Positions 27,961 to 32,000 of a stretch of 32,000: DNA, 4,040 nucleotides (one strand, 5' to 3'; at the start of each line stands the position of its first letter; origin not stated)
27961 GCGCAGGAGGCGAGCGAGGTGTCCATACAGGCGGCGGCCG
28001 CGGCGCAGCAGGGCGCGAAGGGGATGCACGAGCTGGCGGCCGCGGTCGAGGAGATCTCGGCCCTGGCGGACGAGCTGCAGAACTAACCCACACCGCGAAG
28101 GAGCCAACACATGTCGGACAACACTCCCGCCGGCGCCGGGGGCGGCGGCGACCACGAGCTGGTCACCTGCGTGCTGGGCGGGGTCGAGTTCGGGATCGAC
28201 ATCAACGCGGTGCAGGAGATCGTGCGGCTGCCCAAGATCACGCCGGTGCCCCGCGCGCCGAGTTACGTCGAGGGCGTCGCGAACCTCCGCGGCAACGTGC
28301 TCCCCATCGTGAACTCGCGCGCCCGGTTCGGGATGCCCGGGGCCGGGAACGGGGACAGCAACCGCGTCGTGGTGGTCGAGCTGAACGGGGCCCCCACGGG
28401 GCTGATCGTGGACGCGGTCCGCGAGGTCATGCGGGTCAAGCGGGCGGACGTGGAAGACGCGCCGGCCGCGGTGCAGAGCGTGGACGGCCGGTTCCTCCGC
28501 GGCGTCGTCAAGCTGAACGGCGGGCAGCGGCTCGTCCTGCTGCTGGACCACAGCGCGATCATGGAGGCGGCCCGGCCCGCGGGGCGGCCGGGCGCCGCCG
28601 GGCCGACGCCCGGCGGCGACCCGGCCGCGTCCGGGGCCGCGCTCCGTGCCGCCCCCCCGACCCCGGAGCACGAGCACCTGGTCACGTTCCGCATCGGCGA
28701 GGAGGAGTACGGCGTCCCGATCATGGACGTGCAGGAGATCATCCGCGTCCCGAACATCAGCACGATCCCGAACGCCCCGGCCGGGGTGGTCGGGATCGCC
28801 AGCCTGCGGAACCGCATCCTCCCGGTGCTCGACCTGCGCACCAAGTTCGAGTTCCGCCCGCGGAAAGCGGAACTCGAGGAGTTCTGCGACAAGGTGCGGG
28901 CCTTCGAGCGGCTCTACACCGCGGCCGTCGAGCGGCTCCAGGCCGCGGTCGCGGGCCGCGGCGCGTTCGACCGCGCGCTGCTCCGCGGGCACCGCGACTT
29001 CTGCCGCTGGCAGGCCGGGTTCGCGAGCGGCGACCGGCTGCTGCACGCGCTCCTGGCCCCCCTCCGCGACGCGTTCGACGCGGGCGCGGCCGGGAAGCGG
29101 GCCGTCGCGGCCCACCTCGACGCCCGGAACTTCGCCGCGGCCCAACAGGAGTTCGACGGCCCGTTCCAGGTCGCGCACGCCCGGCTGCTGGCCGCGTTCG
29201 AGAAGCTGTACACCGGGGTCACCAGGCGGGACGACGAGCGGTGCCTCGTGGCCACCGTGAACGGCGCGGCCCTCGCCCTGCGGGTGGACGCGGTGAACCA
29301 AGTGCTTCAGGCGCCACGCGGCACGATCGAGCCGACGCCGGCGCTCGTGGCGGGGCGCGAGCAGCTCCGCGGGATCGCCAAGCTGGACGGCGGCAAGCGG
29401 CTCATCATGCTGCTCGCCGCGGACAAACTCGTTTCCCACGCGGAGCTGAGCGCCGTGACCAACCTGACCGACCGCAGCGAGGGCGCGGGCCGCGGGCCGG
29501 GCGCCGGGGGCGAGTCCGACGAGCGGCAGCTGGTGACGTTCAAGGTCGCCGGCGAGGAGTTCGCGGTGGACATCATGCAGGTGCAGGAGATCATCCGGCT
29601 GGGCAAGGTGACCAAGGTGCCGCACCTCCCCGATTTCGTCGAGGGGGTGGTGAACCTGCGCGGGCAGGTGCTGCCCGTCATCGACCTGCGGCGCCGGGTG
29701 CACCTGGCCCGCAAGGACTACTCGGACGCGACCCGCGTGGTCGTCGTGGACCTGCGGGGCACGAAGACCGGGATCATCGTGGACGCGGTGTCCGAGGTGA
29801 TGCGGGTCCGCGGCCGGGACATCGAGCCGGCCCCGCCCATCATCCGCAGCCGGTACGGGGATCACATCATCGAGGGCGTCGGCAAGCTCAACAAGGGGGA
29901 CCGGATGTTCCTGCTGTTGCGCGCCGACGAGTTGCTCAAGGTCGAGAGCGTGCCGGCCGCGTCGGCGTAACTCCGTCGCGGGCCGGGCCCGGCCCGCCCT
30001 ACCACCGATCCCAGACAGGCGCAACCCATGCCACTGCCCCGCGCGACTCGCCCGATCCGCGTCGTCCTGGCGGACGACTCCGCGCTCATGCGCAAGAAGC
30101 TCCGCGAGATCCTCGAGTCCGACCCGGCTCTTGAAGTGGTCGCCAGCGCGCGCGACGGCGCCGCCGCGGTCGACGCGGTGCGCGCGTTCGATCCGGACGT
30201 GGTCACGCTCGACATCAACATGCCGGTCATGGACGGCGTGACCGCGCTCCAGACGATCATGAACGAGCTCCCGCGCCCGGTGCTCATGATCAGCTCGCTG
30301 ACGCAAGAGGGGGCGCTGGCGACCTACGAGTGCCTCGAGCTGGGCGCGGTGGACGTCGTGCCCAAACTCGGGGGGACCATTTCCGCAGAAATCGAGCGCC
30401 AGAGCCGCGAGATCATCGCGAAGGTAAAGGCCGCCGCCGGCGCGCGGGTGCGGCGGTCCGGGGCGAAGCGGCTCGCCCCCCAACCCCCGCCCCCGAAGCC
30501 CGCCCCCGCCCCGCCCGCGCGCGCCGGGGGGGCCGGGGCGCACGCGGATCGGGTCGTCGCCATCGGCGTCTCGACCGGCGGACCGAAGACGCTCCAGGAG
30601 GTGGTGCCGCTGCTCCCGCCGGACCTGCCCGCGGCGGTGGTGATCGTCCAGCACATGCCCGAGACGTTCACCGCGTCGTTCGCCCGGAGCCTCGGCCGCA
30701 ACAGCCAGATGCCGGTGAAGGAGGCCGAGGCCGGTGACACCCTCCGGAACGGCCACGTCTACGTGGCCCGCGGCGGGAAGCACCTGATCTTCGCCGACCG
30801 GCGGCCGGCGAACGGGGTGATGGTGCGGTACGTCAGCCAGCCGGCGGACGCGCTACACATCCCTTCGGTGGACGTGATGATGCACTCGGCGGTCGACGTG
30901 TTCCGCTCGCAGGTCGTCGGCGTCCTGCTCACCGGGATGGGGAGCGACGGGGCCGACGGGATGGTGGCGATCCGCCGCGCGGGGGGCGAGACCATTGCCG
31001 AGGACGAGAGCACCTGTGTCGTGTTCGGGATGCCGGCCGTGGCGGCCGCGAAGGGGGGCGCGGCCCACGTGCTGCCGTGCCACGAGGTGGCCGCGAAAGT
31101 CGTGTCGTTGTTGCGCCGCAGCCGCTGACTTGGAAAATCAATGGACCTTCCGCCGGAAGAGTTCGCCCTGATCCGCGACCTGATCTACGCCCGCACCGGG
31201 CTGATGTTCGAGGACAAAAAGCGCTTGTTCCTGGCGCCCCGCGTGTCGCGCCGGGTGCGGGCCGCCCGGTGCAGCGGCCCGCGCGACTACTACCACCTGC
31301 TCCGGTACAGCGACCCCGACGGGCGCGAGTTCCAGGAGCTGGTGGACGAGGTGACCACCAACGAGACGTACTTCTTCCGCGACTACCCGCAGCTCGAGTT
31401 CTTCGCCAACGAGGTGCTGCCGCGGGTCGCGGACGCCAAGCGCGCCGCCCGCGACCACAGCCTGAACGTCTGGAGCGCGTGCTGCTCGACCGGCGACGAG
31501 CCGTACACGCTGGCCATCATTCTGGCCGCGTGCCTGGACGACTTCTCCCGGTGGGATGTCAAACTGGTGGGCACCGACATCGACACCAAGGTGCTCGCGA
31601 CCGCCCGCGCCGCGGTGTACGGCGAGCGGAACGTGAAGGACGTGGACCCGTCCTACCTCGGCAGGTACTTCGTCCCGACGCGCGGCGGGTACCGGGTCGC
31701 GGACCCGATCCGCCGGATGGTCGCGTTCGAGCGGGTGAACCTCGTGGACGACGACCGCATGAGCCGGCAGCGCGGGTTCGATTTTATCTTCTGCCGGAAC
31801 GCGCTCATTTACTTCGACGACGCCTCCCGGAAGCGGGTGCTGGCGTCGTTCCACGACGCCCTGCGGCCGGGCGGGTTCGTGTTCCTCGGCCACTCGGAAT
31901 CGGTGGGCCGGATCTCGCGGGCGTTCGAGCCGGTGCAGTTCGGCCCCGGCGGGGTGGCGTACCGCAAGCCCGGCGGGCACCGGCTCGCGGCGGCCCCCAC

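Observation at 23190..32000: Chemosensory locus built entirely from soluble parts: two divergent operons with no transmembrane receptor and no CheA kinase core in view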

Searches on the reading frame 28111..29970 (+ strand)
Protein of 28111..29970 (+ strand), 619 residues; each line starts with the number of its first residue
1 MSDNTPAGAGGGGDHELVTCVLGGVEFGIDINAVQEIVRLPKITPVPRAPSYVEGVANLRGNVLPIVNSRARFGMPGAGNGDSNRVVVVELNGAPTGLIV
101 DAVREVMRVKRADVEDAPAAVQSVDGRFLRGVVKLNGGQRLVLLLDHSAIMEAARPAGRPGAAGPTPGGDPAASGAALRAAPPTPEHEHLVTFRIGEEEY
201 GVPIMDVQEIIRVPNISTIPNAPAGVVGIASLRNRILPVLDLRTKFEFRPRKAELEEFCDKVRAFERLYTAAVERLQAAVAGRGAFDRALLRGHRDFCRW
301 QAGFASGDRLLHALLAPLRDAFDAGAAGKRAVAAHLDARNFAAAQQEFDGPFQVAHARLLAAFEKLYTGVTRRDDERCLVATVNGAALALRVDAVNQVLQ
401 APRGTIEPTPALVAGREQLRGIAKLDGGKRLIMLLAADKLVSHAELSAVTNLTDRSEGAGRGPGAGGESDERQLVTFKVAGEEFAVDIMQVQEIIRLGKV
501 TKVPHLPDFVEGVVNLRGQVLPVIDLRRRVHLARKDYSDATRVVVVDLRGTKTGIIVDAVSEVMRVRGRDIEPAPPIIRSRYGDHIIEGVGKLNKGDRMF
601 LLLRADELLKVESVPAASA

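Call 4: search_protein_families(library=pfam, proteins=[window:28111-29970:+], max_evalue=0.01)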
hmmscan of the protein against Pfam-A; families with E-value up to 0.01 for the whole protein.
window:28111-29970:+ (619 aa): 1 family
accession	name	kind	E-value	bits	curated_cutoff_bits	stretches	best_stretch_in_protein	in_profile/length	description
PF01584.24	CheW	-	3.5e-104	344.6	23.5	4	473-610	1-135/138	CheW-like domain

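Call 5: find_encoding_contigs(protein=window:28111-29970:+, flank=10000, max_places=6)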
Protein window:28111-29970:+ (619 aa): 7 contigs read that carry it; 3 places shown.
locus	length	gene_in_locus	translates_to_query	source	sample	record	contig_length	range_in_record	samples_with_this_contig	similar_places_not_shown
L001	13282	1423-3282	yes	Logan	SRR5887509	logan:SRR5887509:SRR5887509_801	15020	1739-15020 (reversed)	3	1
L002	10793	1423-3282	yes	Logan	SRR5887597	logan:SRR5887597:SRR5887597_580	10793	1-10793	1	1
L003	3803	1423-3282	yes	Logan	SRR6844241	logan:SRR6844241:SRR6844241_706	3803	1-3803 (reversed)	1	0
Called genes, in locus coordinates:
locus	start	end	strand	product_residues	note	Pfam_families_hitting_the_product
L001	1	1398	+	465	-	?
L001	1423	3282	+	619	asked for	PF01584:CheW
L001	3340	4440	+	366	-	PF00072:Response_reg, PF01339:CheB_methylest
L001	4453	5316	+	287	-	PF03705:CheR_N, PF01739:CheR, PF08242:Methyltransf_12 (faint), PF13649:Methyltransf_25 (faint)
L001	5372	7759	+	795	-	PF01627:Hpt, PF02895:H-kinase_dim, PF02518:HATPase_c, PF01584:CheW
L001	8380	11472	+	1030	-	-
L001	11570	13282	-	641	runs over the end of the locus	PF00578:AhpC-TSA, PF08534:Redoxin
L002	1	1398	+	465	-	?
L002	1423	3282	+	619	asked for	PF01584:CheW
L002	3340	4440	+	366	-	PF00072:Response_reg, PF01339:CheB_methylest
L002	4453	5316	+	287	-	PF03705:CheR_N, PF01739:CheR, PF08242:Methyltransf_12 (faint), PF13649:Methyltransf_25 (faint)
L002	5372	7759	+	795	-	PF01627:Hpt, PF02895:H-kinase_dim, PF02518:HATPase_c, PF01584:CheW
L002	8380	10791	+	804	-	?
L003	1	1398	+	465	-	?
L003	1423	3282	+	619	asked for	PF01584:CheW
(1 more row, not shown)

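Call 8: search_protein_families(library=pfam, proteins=[L001:5372-7759:+, L001:8380-11472:+], max_evalue=0.001)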
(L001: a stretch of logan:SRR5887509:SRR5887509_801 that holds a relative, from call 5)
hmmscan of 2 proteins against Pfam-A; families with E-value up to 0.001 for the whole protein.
L001:5372-7759:+ (795 aa): 4 families
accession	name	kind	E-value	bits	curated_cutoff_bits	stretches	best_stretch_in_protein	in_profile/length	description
PF01584.24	CheW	-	3.1e-24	85.6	23.5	1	638-766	2-134/138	CheW-like domain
PF02518.31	HATPase_c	-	2.9e-19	70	26.4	1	492-632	3-110/111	Histidine kinase-, DNA gyrase B-, and HSP90-like ATPase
PF01627.28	Hpt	-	6.4e-14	52.4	24.6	1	147-243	2-80/84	Hpt domain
PF02895.20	H-kinase_dim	-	8.5e-13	49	23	1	381-445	2-68/68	Signal transducing histidine kinase, homodimeric domain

L001:8380-11472:+ (1030 aa): 4 families
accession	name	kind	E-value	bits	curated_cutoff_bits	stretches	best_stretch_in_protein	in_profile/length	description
PF13448.11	DUF4114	-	2.1e-22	80.3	27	2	106-186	1-83/85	Domain of unknown function (DUF4114)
PF00160.26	Pro_isomerase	-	2.5e-19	70.5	21.7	2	860-934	74-144/159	Cyclophilin type peptidyl-prolyl cis-trans isomerase/CLD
PF19077.6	Big_13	-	2.2e-09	38.1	27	1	496-595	8-99/102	Bacterial Ig-like domain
PF16190.11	E1_FCCH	-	3.8e-07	30.5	29.5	0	710-753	4-50/70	Ubiquitin-activating enzyme E1 FCCH domain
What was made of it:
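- Checked: It shows cheR ending at window-equivalent 32004 and a 795-aa CheA at 32060-34447, with Hpt 147-243, H-kinase_dim 381-445, HATPase_c 492-632 and CheW 638-766 (calls 5, 8).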

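Call 11: find_related_loci(query=window:28111-29970:+, collection=genome_contigs, flank=10000)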
Query window:28111-29970:+ (619 aa) in genome_contigs; peptide patterns used: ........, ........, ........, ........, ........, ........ (x = any residue, [..] = any of these).
119 stretches matched a pattern; 59 encode a relative of the query (tblastn E <= 1e-3); 59 distinct loci.
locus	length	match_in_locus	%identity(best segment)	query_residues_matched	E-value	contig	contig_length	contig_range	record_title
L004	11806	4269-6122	72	6-616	0e+0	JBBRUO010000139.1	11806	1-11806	MAG: Gemmatales bacterium isolate La3_concoct.253 La3_concoct.253_K_774906_L_11806_cov_16.0936, whole genome shotgun seq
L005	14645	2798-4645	55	9-611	0e+0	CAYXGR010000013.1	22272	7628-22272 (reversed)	MAG TPA_asm: uncultured Planctomycetaceae bacterium isolate binchicken_co275_156 genome assembly, contig: NODE_2907_leng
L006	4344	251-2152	51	9-610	0e+0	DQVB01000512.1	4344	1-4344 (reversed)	MAG TPA_asm: Planctomycetota bacterium isolate SZUA-1497 k95_27975, whole genome shotgun sequence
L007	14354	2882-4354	52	6-618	2e-116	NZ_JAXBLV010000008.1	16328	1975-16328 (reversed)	Gemmata algarum strain JC673 JC673_contig_8, whole genome shotgun sequence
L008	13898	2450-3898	71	7-618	1e-100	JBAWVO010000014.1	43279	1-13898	MAG: Planctomycetota bacterium isolate ELA013 MAG013_14, whole genome shotgun sequence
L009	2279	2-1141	66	2-610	5e-97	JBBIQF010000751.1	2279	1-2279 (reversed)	MAG: Planctomycetaceae bacterium isolate RSF170216_bin_32 NODE_40770_length_2279_cov_4.011241, whole genome shotgun sequ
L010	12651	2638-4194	36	5-616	5e-83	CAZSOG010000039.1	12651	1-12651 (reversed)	MAG TPA_asm: uncultured Pirellulaceae bacterium isolate binchicken_co253_222 genome assembly, contig: NODE_3429_length_1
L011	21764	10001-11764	40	14-612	4e-51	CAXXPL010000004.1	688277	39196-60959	MAG: Desulfovibrionaceae bacterium isolate 84865aa8-a4c1-4c50-8433-f34330bbf6a4 genome assembly, contig: contig_4, whole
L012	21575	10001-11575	46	14-616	2e-50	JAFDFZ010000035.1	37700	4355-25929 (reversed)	MAG: Deltaproteobacteria bacterium isolate Meg22_1012_Bin_121 Meg22_1012_Bin_121_scaffold_2099, whole genome shotgun seq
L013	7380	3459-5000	46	14-613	5e-50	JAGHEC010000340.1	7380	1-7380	MAG: Deltaproteobacteria bacterium isolate AUK324 PB_MBMC_278_c_000000000103, whole genome shotgun sequence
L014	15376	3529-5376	54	9-616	0e+0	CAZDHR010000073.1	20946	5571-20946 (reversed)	MAG TPA_asm: uncultured Planctomycetaceae bacterium isolate SRP338002_co1_98 genome assembly, contig: NODE_2371_length_2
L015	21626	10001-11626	30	10-610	3e-48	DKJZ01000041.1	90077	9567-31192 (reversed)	MAG TPA_asm: Hylemonella sp. UBA6679 UBA6679_contig_18, whole genome shotgun sequence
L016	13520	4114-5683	43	14-619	1e-51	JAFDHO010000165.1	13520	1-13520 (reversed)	MAG: Deltaproteobacteria bacterium isolate Meg22_1214_Bin_272 Meg22_1214_Bin_272_scaffold_29340, whole genome shotgun se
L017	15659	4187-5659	38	9-610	7e-39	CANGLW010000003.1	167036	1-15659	MAG: Comamonadaceae bacterium isolate Jr-28jun17-85 genome assembly, contig: Jr-28jun17-C82, whole genome shotgun sequen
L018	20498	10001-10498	48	16-613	2e-36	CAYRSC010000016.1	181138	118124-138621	MAG TPA_asm: uncultured Desulfohalobiaceae bacterium isolate binchicken_co219_331 genome assembly, contig: k141_1348065,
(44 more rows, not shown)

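Call 26: search_protein_families(library=ncbifam, proteins=[window:28111-29970:+, L001:4453-5316:+, L001:5372-7759:+], max_evalue=0.001)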
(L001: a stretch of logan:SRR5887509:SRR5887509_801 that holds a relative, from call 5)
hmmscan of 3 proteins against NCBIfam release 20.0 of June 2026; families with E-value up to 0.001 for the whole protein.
window:28111-29970:+ (619 aa): 2 families
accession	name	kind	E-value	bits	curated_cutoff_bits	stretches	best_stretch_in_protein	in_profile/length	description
NF007903.0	PRK10612.1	equivalog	5.7e-65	218.1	260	3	467-613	12-155/167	chemotaxis protein CheW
NF041336.1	CheA_Halo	equivalog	3.2e-07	29.4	950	0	192-262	546-611/666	chemotaxis protein CheA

L001:4453-5316:+ (287 aa): 1 family
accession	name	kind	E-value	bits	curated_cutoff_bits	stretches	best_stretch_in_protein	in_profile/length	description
NF007902.0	PRK10611.1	equivalog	6.8e-52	176.5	435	1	6-263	25-274/287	protein-glutamate O-methyltransferase CheR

L001:5372-7759:+ (795 aa): 16 families
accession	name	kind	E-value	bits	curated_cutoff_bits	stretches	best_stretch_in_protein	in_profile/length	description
NF041336.1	CheA_Halo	equivalog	1.6e-118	397.2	950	2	371-761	282-662/666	chemotaxis protein CheA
NF007835.0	PRK10547.1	equivalog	8.4e-108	361.7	793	2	359-770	255-661/670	chemotaxis protein CheA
NF007688.0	PRK10364.1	equivalog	9.3e-09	34.5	479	1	422-632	280-452/460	two-component system sensor histidine kinase ZraS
TIGR02916.1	PEP_his_kin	equivalog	3.4e-08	32.5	300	0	403-554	497-631/679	XrtA/PEP-CTERM system histidine kinase PrsK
NF010411.0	PRK13837.1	equivalog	2.5e-07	29.1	647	1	572-633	621-677/828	two-component system VirA-like sensor kinase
NF046044.1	PnpS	equivalog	2.7e-07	29.9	400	1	592-630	352-390/390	two-component system histidine kinase PnpS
NF008298.1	PRK11086.1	subfamily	6.9e-07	28.1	520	1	564-631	464-525/529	DcuS/MalK family sensor histidine kinase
NF011874.0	PRK15347.1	equivalog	7.5e-07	27.6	852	1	574-633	560-616/921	two component system sensor kinase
NF008468.0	PRK11360.1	equivalog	1.1e-06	27.3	646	1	573-632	555-609/616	two-component system sensor histidine kinase AtoS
NF041947.1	LuxQ_Vibrio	equivalog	5.2e-06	24.6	1200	1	571-636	635-701/843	quorum-sensing autoinducer 2 sensor kinase/phosphatase LuxQ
NF008318.0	PRK11107.1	equivalog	6.8e-05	21.1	890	0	550-637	437-524/920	two-component sensor histidine kinase BarA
NF047874.1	MASE3_PAS_HK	subfamily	7.5e-05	21.7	560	0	593-633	587-627/655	MASE3 domain-containing sensor histidine kinase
NF007420.1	PRK09959.1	equivalog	0.0002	19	1995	0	561-635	868-940/1197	acid-sensing system histidine kinase EvgS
TIGR02966.1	phoR_proteo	equivalog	0.00025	20.2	334.2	0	442-551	183-278/333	phosphate regulon sensor histidine kinase PhoR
NF033092.0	HK_WalK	equivalog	0.00049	18.8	725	0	592-631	555-594/594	cell wall metabolism sensor histidine kinase WalK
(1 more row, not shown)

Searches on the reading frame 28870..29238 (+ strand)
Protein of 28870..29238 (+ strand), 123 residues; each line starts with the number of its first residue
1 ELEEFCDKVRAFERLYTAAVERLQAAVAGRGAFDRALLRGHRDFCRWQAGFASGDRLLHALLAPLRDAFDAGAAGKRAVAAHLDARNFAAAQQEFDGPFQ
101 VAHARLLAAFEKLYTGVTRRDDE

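Call 34: search_protein_families(library=pfam, proteins=[window:28870-29238:+], max_evalue=10)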
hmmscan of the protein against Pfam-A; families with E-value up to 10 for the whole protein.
seq(123 aa): 1 family
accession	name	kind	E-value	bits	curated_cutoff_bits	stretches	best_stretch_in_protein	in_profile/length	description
PF13538.12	UvrD_C_2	-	0.12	12.7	27.4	1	97-119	22-44/52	UvrD-like helicase C-terminal domain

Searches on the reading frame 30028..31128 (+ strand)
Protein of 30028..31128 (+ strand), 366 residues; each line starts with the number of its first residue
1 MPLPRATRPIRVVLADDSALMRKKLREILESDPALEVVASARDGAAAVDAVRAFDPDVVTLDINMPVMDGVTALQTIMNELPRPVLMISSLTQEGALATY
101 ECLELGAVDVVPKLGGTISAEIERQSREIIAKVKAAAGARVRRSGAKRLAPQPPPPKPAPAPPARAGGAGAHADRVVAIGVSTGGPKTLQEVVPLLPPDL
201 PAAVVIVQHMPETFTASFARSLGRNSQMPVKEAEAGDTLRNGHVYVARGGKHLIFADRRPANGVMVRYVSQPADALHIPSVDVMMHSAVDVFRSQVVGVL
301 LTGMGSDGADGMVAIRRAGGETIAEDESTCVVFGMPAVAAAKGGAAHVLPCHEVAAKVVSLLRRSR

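Call 4: search_protein_families(library=pfam, proteins=[window:30028-31128:+], max_evalue=0.01)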
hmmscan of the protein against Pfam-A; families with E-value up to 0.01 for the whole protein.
window:30028-31128:+ (366 aa): 2 families
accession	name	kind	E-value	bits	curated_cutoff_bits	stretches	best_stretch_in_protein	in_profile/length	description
PF01339.22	CheB_methylest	-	9.3e-63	211.5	24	1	177-357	1-173/174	CheB methylesterase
PF00072.30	Response_reg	-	1.7e-19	70.4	30.2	1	12-113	1-99/111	Response regulator receiver domain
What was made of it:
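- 30028..31128 (+): CheB methylesterase with an N-terminal receiver domain (366 aa). Pfam CheB_methylest 211.5 bits plus Response_reg (call 4).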

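Call 26: search_protein_families(library=ncbifam, proteins=[window:30028-31128:+], max_evalue=0.001)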
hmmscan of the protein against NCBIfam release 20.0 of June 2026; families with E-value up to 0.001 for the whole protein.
window:30028-31128:+ (366 aa): 58 families (the best 25 are shown)
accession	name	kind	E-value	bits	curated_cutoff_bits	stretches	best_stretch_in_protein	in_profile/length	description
NF001965.0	PRK00742.1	subfamily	4.4e-121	404.4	293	1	9-363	3-354/357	chemotaxis-specific protein-glutamate methyltransferase CheB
NF009206.0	PRK12555.1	subfamily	4.7e-105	351.3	342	1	10-364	1-338/340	chemotaxis-specific protein-glutamate methyltransferase CheB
NF041367.1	CheY_Halo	equivalog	3.5e-17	62.8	200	1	12-97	1-85/114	chemotaxis protein CheY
NF052445.1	RespRegMctR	equivalog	9.2e-16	57.9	300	1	9-90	1-82/205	two-component system response regulator MctR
NF007708.0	PRK10403.1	equivalog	1.1e-15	57.7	343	1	8-77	5-74/215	nitrate/nitrite response regulator protein NarP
TIGR02875.1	spore_0_A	equivalog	1.5e-14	53.9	200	1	9-111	2-105/262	sporulation transcription factor Spo0A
NF007935.0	PRK10651.1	equivalog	1.5e-14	53.7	250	1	8-88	5-86/216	two-component system response regulator NarL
NF007018.1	PRK09483.1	equivalog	1.1e-11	44.8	280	1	10-108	2-99/217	UvrY/SirA/GacA family response regulator transcription factor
NF008677.0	PRK11697.1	equivalog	1.8e-11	43.9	246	1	10-86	2-77/238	two-component system response regulator BtsR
NF047785.1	respo_reg_MadR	equivalog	2.3e-11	43.5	300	1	10-83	1-77/209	MadR family response regulator transcription factor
NF041733.1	resp_reg_CseB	equivalog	7.1e-11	41.9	350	1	11-113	2-100/228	two-component system response regulator CseB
NF007969.0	PRK10693.1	equivalog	9.9e-11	41.2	329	1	11-112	9-107/337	two-component system response regulator RssB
NF011896.0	PRK15369.1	equivalog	1.2e-10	41.4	242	1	10-111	4-104/211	two component system response regulator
NF045944.1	ResRegRpaBCyano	equivalog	4.9e-10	39.2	330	1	14-137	2-119/229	response regulator transcription factor RpaB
NF040689.1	MtrAB_MtrA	equivalog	7.9e-10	38.4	300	1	13-114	3-99/219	MtrAB system response regulator MtrA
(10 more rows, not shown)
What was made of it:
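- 30028..31128 (+): NCBIfam CheB scores 404 bits, above its cut-off (call 26).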

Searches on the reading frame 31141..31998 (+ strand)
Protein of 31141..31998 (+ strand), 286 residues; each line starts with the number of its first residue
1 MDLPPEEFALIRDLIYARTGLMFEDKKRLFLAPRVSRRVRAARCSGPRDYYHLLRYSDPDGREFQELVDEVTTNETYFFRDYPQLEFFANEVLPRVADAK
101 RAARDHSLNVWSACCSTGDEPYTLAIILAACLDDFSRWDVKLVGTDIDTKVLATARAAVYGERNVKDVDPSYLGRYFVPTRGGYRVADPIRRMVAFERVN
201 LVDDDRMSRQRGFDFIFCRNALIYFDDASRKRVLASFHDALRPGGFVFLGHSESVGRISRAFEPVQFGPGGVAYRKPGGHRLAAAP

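Call 4: search_protein_families(library=pfam, proteins=[window:31141-31998:+], max_evalue=0.01)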
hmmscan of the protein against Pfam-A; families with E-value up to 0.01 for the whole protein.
window:31141-31998:+ (286 aa): 6 families
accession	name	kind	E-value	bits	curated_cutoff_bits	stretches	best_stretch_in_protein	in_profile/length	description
PF01739.24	CheR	-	6.2e-59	199.2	27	1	74-266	1-190/195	CheR methyltransferase, SAM binding domain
PF03705.20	CheR_N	-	1.5e-11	44.2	27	1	6-55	1-50/53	CheR methyltransferase, all-alpha domain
PF08242.18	Methyltransf_12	-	1.5e-06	29.3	30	1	196-246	48-97/98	Methyltransferase domain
PF13649.12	Methyltransf_25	-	3.6e-06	28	27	1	209-245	61-97/97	Methyltransferase domain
PF08241.18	Methyltransf_11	-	0.00012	23.1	21.2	1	212-248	60-94/95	Methyltransferase domain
PF13489.12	Methyltransf_23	-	0.0023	18.1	27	1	178-249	60-116/164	Methyltransferase domain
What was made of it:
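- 31141..32000 (+): CheR methyltransferase, cut by the window end (the full gene ends at window-equivalent 32004; 287 aa). The operon continues beyond the window with a full-length cheA at window-equivalent 32060-34447. Pfam CheR_N + CheR (call 4).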
